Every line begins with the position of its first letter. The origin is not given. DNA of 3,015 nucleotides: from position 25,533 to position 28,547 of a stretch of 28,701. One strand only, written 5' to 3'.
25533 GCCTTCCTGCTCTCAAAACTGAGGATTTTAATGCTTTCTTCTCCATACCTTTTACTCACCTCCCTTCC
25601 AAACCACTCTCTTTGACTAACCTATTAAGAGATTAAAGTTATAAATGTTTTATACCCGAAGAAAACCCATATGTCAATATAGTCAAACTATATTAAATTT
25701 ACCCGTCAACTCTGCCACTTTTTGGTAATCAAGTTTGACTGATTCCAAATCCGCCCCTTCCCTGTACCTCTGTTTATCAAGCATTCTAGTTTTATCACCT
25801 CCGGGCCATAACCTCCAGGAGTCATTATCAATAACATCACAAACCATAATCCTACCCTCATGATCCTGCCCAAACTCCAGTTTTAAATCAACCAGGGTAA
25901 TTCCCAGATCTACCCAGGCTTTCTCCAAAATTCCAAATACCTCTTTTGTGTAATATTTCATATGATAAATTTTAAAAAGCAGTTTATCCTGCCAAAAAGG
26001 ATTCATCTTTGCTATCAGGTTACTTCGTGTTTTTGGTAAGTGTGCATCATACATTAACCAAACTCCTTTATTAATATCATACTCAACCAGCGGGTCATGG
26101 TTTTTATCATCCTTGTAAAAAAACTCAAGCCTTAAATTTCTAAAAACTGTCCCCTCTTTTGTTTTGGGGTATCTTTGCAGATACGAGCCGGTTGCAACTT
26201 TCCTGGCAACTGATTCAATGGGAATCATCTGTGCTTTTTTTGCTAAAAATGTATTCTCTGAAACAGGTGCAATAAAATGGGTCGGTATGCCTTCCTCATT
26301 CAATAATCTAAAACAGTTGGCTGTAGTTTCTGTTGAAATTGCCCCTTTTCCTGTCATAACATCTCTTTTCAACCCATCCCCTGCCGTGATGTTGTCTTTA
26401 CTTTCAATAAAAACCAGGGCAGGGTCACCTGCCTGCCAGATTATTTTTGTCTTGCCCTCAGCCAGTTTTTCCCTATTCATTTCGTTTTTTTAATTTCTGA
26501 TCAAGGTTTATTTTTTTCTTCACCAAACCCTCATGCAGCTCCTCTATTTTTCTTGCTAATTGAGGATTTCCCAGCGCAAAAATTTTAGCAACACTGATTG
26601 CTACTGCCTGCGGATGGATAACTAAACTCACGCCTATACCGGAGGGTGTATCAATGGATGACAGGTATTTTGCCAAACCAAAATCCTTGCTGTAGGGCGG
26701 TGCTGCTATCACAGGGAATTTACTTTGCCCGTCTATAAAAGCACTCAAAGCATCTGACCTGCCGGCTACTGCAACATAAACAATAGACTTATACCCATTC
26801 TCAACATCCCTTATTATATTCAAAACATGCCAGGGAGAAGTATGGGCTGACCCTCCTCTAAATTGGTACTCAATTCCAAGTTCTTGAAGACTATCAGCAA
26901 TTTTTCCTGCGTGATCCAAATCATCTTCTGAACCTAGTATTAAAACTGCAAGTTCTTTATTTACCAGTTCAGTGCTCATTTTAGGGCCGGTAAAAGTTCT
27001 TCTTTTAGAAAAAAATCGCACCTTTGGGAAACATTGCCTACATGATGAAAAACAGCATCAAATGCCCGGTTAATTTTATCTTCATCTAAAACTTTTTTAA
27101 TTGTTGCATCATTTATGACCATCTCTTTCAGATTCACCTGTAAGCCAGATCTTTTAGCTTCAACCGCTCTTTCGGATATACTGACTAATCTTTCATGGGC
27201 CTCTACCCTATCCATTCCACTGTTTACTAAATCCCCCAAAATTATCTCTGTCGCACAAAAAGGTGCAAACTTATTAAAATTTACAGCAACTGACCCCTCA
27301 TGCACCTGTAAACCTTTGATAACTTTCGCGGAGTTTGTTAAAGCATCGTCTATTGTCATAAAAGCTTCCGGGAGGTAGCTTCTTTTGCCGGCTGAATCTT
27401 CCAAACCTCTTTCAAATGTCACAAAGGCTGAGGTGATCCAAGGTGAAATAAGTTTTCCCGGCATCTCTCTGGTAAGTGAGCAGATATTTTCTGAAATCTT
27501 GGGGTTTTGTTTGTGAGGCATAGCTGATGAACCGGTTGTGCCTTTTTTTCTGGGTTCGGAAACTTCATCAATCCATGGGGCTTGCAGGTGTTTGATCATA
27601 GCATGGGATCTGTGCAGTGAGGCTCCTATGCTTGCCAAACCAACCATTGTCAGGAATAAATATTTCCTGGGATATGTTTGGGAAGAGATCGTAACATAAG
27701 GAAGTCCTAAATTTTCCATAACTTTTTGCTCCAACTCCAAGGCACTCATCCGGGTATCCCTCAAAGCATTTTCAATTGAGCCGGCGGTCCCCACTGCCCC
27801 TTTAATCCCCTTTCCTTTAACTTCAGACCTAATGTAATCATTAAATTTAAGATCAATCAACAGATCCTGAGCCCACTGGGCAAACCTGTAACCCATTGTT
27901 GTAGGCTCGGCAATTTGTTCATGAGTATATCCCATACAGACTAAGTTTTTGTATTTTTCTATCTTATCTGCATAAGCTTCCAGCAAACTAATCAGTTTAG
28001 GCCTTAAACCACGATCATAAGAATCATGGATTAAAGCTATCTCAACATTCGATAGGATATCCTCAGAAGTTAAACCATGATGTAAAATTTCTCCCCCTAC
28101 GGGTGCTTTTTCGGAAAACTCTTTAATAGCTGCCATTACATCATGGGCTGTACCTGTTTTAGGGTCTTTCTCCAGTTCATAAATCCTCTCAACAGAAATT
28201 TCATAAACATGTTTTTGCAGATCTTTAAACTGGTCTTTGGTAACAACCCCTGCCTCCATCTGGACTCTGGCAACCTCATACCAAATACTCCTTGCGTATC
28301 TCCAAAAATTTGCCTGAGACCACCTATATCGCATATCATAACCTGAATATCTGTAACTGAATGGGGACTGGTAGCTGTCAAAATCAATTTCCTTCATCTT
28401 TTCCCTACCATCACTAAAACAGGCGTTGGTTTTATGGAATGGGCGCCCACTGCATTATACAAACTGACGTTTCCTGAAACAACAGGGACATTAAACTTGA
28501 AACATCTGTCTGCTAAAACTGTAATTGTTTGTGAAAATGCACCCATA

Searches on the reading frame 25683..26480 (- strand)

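Call 9: search_protein_families(library=pfam, proteins=[window:25683-26480:-], max_evalue=0.001)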
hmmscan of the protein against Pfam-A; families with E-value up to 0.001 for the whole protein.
window:25683-26480:- (265 aa): 1 family
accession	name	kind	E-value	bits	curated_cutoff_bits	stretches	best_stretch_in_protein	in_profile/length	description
PF01259.24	SAICAR_synt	-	1.3e-57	195.7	20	1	5-257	1-231/233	SAICAR synthetase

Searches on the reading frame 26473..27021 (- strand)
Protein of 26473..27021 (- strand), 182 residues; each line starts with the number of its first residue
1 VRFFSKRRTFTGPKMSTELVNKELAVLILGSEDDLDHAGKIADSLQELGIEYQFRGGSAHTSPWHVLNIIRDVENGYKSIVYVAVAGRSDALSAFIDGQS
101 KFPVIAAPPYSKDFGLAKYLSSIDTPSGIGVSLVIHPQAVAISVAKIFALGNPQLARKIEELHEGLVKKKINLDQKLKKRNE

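Call 9: search_protein_families(library=pfam, proteins=[window:26473-27021:-], max_evalue=0.001)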
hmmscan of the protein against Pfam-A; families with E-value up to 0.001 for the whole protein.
window:26473-27021:- (182 aa): 1 family
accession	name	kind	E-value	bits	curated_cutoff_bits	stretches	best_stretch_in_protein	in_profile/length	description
PF00731.26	AIRC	-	1.3e-26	93.4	30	1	26-165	3-144/148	AIR carboxylase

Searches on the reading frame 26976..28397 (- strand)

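Call 9: search_protein_families(library=pfam, proteins=[window:26976-28397:-], max_evalue=0.001)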
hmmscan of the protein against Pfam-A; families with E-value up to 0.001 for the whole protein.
window:26976-28397:- (473 aa): 2 families
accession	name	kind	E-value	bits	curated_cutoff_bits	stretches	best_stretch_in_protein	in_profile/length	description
PF00206.25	Lyase_1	-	3.6e-25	89.4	27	1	43-309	36-307/312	Lyase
PF10397.14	ADSL_C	-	8.7e-10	39.2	32.7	1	379-459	1-75/79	Adenylosuccinate lyase C-terminus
